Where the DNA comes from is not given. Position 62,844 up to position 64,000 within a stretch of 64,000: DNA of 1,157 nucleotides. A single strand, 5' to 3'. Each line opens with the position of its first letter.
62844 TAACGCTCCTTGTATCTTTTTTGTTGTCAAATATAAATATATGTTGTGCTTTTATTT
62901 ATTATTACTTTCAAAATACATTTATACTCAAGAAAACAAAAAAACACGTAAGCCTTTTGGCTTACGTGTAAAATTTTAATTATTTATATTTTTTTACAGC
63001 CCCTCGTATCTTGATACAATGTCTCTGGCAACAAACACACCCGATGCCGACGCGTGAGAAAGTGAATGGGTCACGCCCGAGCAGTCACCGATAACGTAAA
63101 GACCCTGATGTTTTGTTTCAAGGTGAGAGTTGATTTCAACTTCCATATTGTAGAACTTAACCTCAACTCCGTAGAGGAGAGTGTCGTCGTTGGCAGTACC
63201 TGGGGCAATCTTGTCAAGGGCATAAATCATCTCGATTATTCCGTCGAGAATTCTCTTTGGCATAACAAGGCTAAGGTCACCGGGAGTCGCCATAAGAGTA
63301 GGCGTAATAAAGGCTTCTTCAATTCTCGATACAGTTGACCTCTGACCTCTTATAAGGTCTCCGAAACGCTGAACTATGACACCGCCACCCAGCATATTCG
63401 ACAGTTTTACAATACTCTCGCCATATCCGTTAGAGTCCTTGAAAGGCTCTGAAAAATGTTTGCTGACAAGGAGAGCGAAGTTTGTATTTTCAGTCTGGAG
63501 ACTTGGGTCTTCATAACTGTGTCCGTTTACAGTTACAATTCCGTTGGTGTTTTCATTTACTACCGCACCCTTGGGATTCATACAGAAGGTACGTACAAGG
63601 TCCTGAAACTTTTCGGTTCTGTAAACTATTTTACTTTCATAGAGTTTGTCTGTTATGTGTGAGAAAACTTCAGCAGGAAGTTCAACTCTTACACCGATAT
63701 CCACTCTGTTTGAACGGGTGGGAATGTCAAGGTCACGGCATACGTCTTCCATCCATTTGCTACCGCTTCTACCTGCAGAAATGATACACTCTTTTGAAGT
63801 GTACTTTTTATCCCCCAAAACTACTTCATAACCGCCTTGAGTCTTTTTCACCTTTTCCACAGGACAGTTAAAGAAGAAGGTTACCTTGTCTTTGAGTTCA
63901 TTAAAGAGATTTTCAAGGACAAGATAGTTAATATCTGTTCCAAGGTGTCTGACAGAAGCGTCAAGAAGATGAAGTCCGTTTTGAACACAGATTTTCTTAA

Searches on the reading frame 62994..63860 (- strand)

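Call 54: search_protein_families(library=pfam, proteins=[window:62994-63860:-], max_evalue=0.00001)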
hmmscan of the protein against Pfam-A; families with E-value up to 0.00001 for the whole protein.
window:62994-63860:- (288 aa): 1 family
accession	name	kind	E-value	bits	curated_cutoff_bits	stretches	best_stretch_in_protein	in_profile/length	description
PF21688.3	FAD-depend_C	-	1.7e-11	45.1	27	1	55-234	4-195/197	FAD-dependent protein, C-terminal domain-like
